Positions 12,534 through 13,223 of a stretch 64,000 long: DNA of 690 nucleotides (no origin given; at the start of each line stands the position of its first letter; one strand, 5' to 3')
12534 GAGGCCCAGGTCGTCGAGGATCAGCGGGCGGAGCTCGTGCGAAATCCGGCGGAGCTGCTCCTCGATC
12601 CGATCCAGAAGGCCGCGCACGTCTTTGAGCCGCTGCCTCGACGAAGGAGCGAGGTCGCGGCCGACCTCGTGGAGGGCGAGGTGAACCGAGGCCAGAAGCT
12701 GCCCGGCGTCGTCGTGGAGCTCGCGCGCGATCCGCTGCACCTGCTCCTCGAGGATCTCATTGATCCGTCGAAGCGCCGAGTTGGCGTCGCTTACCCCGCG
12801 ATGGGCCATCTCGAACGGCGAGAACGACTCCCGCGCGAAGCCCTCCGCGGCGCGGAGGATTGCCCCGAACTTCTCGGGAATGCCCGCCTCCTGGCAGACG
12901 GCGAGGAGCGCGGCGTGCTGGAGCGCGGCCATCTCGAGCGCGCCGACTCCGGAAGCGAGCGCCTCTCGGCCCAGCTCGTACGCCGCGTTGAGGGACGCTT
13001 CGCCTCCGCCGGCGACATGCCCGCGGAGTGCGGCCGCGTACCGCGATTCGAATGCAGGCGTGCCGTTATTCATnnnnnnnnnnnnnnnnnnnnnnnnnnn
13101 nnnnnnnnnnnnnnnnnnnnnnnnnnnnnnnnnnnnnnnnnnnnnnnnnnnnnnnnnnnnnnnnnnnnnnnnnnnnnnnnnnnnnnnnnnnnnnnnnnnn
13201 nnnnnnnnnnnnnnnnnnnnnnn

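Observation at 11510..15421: Complete stressosome module (RsbR/RsbS/RsbT plus a PP2C phosphatase) translationally coupled to an RsbU_N-domain histidine kinase and a LuxR-family response regulator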

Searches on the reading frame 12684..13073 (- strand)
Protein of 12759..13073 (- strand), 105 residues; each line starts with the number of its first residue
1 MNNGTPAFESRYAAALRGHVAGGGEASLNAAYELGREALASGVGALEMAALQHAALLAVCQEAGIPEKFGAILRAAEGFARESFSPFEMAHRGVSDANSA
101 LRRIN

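Call 7: find_homologous_proteins(query=window:12759-13073:-, max_evalue=0.001)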
Query window:12759-13073:- (105 aa): 12 proteins with E <= 0.001 among 31 candidates.
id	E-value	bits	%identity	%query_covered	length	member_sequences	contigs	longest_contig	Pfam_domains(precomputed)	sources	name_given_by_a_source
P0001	1.0e-37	146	70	100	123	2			PF08673.16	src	-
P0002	8.7e-26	108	70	76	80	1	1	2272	-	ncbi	ncbi:MAG TPA: hypothetical protein VIX13_00530, partial [Candidatus Eisenbacteria bacterium]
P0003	2.5e-21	93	51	100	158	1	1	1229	-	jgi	-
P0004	1.5e-20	91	59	96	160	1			PF08673.16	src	-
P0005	2.1e-20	91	78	56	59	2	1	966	-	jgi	-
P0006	7.4e-18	82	50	100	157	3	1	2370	PF08673.16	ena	-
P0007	1.6e-17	81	48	100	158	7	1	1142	PF08673.16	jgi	-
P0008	9.6e-17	79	47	97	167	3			PF13188.14,PF08673.16,PF00989.32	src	-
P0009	6.3e-11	60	51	82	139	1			PF08673.16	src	-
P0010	5.7e-8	51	39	94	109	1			PF08673.16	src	-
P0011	4.2e-7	48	41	87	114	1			PF08673.16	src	-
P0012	4.9e-7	48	35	89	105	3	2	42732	PF08673.16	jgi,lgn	jgi:hypothetical protein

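Call 9: search_solved_structures(query=A1, max_evalue=10, show_alignments=3)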
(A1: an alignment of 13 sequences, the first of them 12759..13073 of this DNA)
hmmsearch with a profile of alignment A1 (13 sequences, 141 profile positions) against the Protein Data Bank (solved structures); distinct sequences matched with E-value up to 10: 6.
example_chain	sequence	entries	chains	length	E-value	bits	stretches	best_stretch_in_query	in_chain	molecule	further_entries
2j70_A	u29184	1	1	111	0.0031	20.6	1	8-93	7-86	PHOSPHOSERINE PHOSPHATASE RSBU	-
2j6z_A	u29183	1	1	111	0.0062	19.7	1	8-92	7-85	PHOSPHOSERINE PHOSPHATASE RSBU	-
1w53_A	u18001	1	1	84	0.0086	19.2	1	8-62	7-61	PHOSPHOSERINE PHOSPHATASE RSBU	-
2j6y_A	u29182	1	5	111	0.071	16.2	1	8-92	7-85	PHOSPHOSERINE PHOSPHATASE RSBU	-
8e12_A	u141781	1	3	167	0.42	13.7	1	22-52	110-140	BGL14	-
7e8j_A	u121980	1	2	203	1.8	11.7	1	3-50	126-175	RNA-free ribonuclease P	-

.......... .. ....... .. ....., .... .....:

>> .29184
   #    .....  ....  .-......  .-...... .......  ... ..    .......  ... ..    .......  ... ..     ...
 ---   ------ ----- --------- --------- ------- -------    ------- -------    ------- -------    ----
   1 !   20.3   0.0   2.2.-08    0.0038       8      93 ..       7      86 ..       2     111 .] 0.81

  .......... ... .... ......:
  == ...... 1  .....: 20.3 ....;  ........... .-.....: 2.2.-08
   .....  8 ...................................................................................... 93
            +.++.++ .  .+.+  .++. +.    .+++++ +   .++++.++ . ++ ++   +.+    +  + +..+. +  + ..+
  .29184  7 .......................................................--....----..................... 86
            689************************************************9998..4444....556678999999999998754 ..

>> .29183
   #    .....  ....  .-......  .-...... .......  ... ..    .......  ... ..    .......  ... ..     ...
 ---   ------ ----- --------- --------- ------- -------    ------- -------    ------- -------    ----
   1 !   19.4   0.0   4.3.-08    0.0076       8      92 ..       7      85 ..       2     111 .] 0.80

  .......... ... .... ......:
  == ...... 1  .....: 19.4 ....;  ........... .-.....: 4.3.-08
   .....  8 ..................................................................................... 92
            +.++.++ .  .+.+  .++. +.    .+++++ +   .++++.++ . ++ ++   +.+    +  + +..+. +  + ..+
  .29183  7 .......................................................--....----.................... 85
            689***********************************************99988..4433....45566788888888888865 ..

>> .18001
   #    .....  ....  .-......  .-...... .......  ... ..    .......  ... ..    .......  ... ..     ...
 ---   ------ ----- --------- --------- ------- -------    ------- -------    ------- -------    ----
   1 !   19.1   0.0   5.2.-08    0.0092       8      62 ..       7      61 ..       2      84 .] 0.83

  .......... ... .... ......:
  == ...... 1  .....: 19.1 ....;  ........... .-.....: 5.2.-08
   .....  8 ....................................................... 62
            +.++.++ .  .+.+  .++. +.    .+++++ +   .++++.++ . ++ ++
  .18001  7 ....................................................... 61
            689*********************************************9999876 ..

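Call 10: search_protein_families(library=pfam, alignment_id=A1, max_evalue=0.01)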
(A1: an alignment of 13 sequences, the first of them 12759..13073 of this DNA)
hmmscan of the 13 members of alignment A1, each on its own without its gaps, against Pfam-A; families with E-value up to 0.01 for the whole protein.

A. member 1, window:12759-13073:- (105 aa): 1 family
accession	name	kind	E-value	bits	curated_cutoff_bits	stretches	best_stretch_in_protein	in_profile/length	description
PF08673.15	RsbU_N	-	0.0001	22.8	25.5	1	11-62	2-53/75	Phosphoserine phosphatase RsbU, N-terminal domain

B. families by the number of members that match (of 13 scanned): 8 families
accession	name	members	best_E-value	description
PF08673.15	RsbU_N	13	1.9e-12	Phosphoserine phosphatase RsbU, N-terminal domain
PF10393.14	Matrilin_ccoil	3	0.0082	Trimeric coiled-coil oligomerisation domain of matrilin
PF00989.32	PAS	1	4.6e-09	PAS fold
PF13188.13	PAS_8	1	1.5e-06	PAS domain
PF08448.16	PAS_4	1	0.00019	PAS fold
PF07730.19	HisKA_3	1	0.0031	Histidine kinase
PF15205.11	PLAC9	1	0.0038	Placenta-specific protein 9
PF08447.18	PAS_3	1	0.0057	PAS fold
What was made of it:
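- On RsbU_N domain (Pfam PF08673): Relatives at 32-78% identity all match: 13 of 13, best 1.9e-12 (call 10).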

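Call 14: find_related_loci(query=A2, collection=genome_contigs, flank=7000)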
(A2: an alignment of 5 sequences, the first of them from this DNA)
Query A2 (130 aa) in genome_contigs; peptide patterns used: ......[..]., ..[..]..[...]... (x = any residue, [..] = any of these).
156 stretches matched a pattern; 27 encode a relative of the query (tblastn E <= 1e-3); 27 distinct loci.
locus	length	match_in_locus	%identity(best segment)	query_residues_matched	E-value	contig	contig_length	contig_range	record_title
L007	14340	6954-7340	51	1-129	7e-36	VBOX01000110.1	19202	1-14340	MAG: Candidatus Eisenbacteria bacterium isolate WS_7 14_0927_05_40cm_scaffold_3903, whole genome shotgun sequence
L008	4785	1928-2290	53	10-130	7e-34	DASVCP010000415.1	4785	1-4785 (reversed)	MAG TPA_asm: Gammaproteobacteria bacterium isolate SMAG_U2009 k141_47420, whole genome shotgun sequence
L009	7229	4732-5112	50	1-130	2e-32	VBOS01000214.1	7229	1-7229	MAG: Candidatus Eisenbacteria bacterium isolate WS_2 14_0903_13_30cm_scaffold_2511080, whole genome shotgun sequence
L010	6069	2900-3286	49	1-130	4e-32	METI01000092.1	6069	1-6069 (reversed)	MAG: candidate division NC10 bacterium RIFCSPLOWO2_12_FULL_66_18 rifcsplowo2_12_scaffold_23675, whole genome shotgun seq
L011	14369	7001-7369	49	8-130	5e-32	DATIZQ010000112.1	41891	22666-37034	MAG TPA_asm: Candidatus Acidoferrum sp. isolate SMAG_U15305 k141_5063327, whole genome shotgun sequence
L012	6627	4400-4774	50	1-129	2e-31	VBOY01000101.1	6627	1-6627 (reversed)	MAG: Candidatus Eisenbacteria bacterium isolate WS_8 14_1009_16_40cm_scaffold_40207, whole genome shotgun sequence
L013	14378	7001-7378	42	5-130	1e-30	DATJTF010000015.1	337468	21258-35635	MAG TPA_asm: Verrucomicrobiia bacterium isolate SMAG_U15013 k141_376155, whole genome shotgun sequence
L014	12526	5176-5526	52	12-129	2e-30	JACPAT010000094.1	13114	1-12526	MAG: Candidatus Methylomirabilota bacterium isolate NC_groundwater_238_Ag_S-0.2um_67_12 S5_GD2017_2_S2_scaffold_9114, wh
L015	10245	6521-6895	51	3-130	3e-30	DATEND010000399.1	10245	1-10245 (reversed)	MAG TPA_asm: Candidatus Eisenbacteria bacterium isolate SMAG_U8960 k141_369725, whole genome shotgun sequence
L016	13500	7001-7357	49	8-130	1e-29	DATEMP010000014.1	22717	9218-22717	MAG TPA_asm: Candidatus Eisenbacteria bacterium isolate SMAG_U8945 k141_209954, whole genome shotgun sequence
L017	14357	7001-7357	51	8-130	2e-29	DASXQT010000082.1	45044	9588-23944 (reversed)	MAG TPA_asm: Candidatus Eisenbacteria bacterium isolate SMAG_U4620 k141_150439, whole genome shotgun sequence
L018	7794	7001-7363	52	8-130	3e-29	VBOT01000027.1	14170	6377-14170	MAG: Candidatus Eisenbacteria bacterium isolate WS_3 14_1009_16_30cm_scaffold_33549, whole genome shotgun sequence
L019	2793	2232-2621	48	2-130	4e-29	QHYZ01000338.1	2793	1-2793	MAG: Acidobacteria bacterium isolate gp2 AA104 14_0929_09_30cm_scaffold_48516_curated, whole genome shotgun sequence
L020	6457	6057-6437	49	5-130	4e-29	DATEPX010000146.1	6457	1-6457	MAG TPA_asm: Terriglobales bacterium isolate SMAG_U9032 k141_1370340, whole genome shotgun sequence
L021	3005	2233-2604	48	7-130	6e-29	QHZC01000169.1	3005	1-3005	MAG: Acidobacteria bacterium isolate gp2 AA101 14_0903_13_30cm_scaffold_1087563_curated, whole genome shotgun sequence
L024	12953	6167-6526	43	8-129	2e-26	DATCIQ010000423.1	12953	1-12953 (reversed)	MAG TPA_asm: Gammaproteobacteria bacterium isolate SMAG_U7863 k141_1920358, whole genome shotgun sequence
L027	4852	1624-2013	46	1-130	2e-24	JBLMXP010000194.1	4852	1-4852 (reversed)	MAG: Planctomycetaceae bacterium isolate MAG253 PRJNA957066_bin34_renamed_193, whole genome shotgun sequence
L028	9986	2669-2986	46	1-106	2e-24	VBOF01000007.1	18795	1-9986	MAG: Nitrospirae bacterium isolate NS_3 14_0929_09_30cm_scaffold_2466, whole genome shotgun sequence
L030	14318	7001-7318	41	1-106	2e-19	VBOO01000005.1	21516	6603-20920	MAG: Nitrospirae bacterium isolate NS_12 14_1009_16_30cm_scaffold_9701_e:466, whole genome shotgun sequence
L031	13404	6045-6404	46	10-130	3e-20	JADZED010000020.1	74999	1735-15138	MAG: Acidobacteria bacterium isolate SJ808 c_000000421369, whole genome shotgun sequence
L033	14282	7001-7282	31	4-101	9e-8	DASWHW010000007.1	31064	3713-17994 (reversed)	MAG TPA_asm: Bacteroidota bacterium isolate SMAG_U2852 k141_2599183, whole genome shotgun sequence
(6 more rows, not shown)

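Call 46: predict_structure(alignment_id=A4)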
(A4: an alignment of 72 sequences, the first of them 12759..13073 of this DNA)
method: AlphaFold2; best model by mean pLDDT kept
length: 105 residues; sequences in the alignment: 72
mean_pLDDT: 92.1   pTM: 0.82
mean pLDDT of the five models: 92.1, 91.8, 90.7, 90.7, 89.6
residues with pLDDT >= 90: 90; 70-90: 10; 50-70: 2; < 50: 3
segments of 3 or more residues with pLDDT < 50: 1-3
pLDDT, mean of each block of 10 residues (from residue 1): 71 96 94 97 94 95 86 96 98 96 91
secondary structure, 60 per line:
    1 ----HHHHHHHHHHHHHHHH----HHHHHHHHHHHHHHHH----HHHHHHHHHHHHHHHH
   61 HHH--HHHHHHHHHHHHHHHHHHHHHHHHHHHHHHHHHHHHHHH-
elements in order: H5-20 H25-40 H45-63 H66-104
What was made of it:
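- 12789..13073 (-): RsbU_N-type N-terminal domain of the kinase (about residues 1-95), the presumed RsbT docking and dimerisation module. AlphaFold2 pLDDT 92, four helices (call 46).
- On RsbU_N domain (Pfam PF08673): AlphaFold2 predicts helices 5-20, 25-40, 45-63 and 66-104+, at pLDDT 92 (call 46).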

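Call 49: fold_search(model_id=the predicted structure, library=pdb)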
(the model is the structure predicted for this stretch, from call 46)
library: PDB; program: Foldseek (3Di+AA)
matches with E <= 10: 59; with E <= 0.001: 0
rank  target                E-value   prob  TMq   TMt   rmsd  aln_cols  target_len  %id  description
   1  4mu5                  1.7e+00  0.69  0.47  0.35   2.4        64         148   17  Crystal structure of murine neuroglobin mutant M144W (released 2014-06-18)
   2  1nwm                  1.9e+00  0.18  0.33  0.33   7.6        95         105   15  GAT domain of human GGA1 (released 2003-03-25)
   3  2bnl_C                2.8e+00  0.44  0.55  0.44  10.1       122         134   11  The structure of the N-terminal domain of RsbR (released 2005-11-03)
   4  7rdr_A                2.8e+00  0.20  0.36  0.12   4.9        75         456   17  Circular tandem repeat protein with novel repeat topology and enhanced subunit contact surfaces (released 2021-09-01)
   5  9cc4_C                3.0e+00  0.14  0.30  0.18   6.3        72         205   15  Crystal structure of Z4 c3ii (released 2025-06-25)
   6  9cc4_D                3.1e+00  0.13  0.30  0.18   6.8        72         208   15  Crystal structure of Z4 c3ii (released 2025-06-25)
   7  3pmc_A                3.7e+00  0.33  0.46  0.38   3.0        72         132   11  Crystal structure of the sporulation inhibitor pXO2-61 from Bacillus anthracis (released 2011-01-19)
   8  9k7t_B                3.7e+00  0.09  0.29  0.33   7.5        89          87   13  Crystal structure of designed zinc-induced homotetramer C4-Zn1-HEHE-1 (released 2025-10-29)
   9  4o1t                  3.9e+00  0.38  0.45  0.33   2.5        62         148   18  Crystal structure of murine neuroglobin mutant F106W (released 2014-06-18)
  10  6h6j                  3.9e+00  0.38  0.46  0.34   2.5        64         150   17  Carbomonoxy murine neuroglobin Gly-loop mutant (released 2019-04-10)
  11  8wub_B                4.4e+00  0.33  0.45  0.34   2.5        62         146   16  The X-ray structure of human neuroglobin C120S mutant (released 2024-10-23)
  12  2bnl_A                4.4e+00  0.30  0.55  0.46  10.1       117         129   10  The structure of the N-terminal domain of RsbR (released 2005-11-03)
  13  1q1f                  4.6e+00  0.35  0.47  0.35   2.4        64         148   17  Crystal structure of murine neuroglobin (released 2004-06-08)
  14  2bnl_B                4.9e+00  0.25  0.54  0.45   9.7       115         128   10  The structure of the N-terminal domain of RsbR (released 2005-11-03)
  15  2iol_A                4.9e+00  0.21  0.47  0.41   3.8        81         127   14  Crystal structure of the C-terminal MA3 domain of Pdcd4 (mouse); form 1 (released 2006-11-14)
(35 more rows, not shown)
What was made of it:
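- On RsbU_N domain (Pfam PF08673): Foldseek found nothing significant (call 49).
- Foldseek against the PDB found nothing significant (call 49).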

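Call 56: search_protein_families(library=pfam, proteins=[L013:9048-10532:+, L015:8844-10244:+, L024:7709-8860:+, L027:3174-4850:+, L028:5852-6625:+, L028:7142-9985:+, L030:11113-14316:+, L031:8123-10018:+, L016:8345-10738:+, L033:9657-10352:+], max_evalue=0.0001)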
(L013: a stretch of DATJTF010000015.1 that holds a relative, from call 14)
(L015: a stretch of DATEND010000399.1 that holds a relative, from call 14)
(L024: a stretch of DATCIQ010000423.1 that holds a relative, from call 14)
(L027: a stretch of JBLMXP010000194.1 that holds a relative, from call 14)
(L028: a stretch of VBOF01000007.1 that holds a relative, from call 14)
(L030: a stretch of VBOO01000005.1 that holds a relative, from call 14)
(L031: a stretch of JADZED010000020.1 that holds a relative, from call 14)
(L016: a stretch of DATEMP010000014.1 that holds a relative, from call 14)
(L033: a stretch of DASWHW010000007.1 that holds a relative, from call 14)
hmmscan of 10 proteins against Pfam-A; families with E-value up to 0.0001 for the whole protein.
L013:9048-10532:+ (495 aa): 0 families

L015:8844-10244:+ (467 aa): 1 family
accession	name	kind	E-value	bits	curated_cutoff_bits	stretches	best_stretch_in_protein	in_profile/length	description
PF10712.14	NAD-GH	-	5e-122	408.8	22.8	1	84-466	3-384/576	NAD-specific glutamate dehydrogenase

L024:7709-8860:+ (384 aa): 3 families
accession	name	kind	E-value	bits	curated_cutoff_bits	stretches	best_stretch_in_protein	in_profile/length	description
PF00990.26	GGDEF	-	8.6e-44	149.6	23.8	1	208-363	1-159/161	Diguanylate cyclase, GGDEF domain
PF13426.13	PAS_9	-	1.1e-06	29.3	27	1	94-181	4-87/103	PAS domain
PF00989.32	PAS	-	3.8e-06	27.3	22.6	1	85-144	5-67/113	PAS fold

L027:3174-4850:+ (559 aa): 0 families

L028:5852-6625:+ (258 aa): 0 families

L028:7142-9985:+ (948 aa): 4 families
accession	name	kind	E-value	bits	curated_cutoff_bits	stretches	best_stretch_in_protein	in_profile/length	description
PF17957.7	Big_7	-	2e-41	140.9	24.1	2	821-889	1-70/70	Bacterial Ig domain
PF13750.12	Big_3_3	-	1.4e-11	44.8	27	0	871-923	3-59/157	Bacterial Ig-like domain (group 3)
PF19077.6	Big_13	-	2.1e-11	44.6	27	1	650-720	33-102/102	Bacterial Ig-like domain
PF16656.11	Pur_ac_phosph_N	-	2.3e-05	25.3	30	1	734-810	11-93/93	Purple acid Phosphatase, N-terminal domain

L030:11113-14316:+ (1068 aa): 7 families
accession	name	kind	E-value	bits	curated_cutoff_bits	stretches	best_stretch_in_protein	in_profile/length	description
PF17957.7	Big_7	-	2e-40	137.7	24.1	3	523-592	1-70/70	Bacterial Ig domain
PF13385.13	Laminin_G_3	-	5.2e-25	88.8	27.6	1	859-1017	4-151/151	Concanavalin A-like lectin/glucanases superfamily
PF13750.12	Big_3_3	-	2.4e-07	31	27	0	574-628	3-56/157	Bacterial Ig-like domain (group 3)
PF19077.6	Big_13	-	1.6e-06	29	27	0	543-611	33-100/102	Bacterial Ig-like domain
PF06832.18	BiPBP_C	-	4.1e-06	27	26.8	0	519-603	6-87/90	Penicillin-Binding Protein C-terminus Family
PF02210.31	Laminin_G_2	-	1.5e-05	25.9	22.9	1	882-1006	2-123/126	Laminin G domain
PF16656.11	Pur_ac_phosph_N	-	2.8e-05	25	30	0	630-705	12-93/93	Purple acid Phosphatase, N-terminal domain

L031:8123-10018:+ (632 aa): 0 families

L016:8345-10738:+ (798 aa): 6 families
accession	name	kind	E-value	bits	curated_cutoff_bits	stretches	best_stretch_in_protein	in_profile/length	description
PF02518.31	HATPase_c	-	9.3e-26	90.9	26.4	1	550-654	2-109/111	Histidine kinase-, DNA gyrase B-, and HSP90-like ATPase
PF13185.12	GAF_2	-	1.2e-18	68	28.6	1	267-405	2-135/136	GAF domain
PF01590.32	GAF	-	5e-17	63.1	22.4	1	268-405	1-133/133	GAF domain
PF00072.30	Response_reg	-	8.6e-17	61.8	30.2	1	676-783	1-108/111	Response regulator receiver domain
PF13492.12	GAF_3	-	2.2e-11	44.7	27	1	268-407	1-129/129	GAF domain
PF00512.31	HisKA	-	1.2e-07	32.1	26.9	1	437-500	2-65/66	His Kinase A (phospho-acceptor) domain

L033:9657-10352:+ (232 aa): 0 families
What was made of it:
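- Tried and rejected: A conserved downstream regulon is rejected at cross-phylum level, because the neighbours differ by lineage (call 56).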

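Call 67: search_protein_representatives(alignment_id=A1)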
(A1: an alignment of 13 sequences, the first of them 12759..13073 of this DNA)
Query: 13 sequences, 141 profile positions. Proteins with E-value up to 0.001 (for the whole library): 2629; up to 1e-10: 1671; up to 1e-30: 137. The best 150 are listed.
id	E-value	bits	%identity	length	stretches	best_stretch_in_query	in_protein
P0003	3.3e-63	228.0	-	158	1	1-140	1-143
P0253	1.4e-57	209.8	-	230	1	1-130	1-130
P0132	2.2e-51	189.7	-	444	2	1-132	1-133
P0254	9.6e-44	164.9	-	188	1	2-134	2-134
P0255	1.1e-40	155.0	-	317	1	1-130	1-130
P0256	4.4e-40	153.0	-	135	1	6-130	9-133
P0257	4.5e-40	153.0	-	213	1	1-131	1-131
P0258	1.0e-39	151.9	-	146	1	6-131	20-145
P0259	2.3e-39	150.7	-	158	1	1-131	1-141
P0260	2.4e-39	150.7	-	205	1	2-131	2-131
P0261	3.6e-39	150.1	-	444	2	2-122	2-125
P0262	3.8e-39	150.0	-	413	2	1-130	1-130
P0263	7.6e-39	149.1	-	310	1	1-130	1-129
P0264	8.8e-39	148.8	-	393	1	1-124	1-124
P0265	1.1e-38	148.6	-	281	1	3-131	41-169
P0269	9.8e-38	145.5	-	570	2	4-130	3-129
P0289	1.3e-34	135.4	-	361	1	1-133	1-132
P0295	3.3e-34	134.0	-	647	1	3-124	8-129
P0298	4.1e-34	133.7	-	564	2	1-122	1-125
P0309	4.7e-33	130.3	-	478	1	1-131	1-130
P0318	1.1e-32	129.1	-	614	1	4-131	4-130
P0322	1.8e-32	128.4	-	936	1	1-131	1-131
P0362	2.5e-31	124.7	-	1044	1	1-131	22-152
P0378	7.1e-31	123.2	-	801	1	1-121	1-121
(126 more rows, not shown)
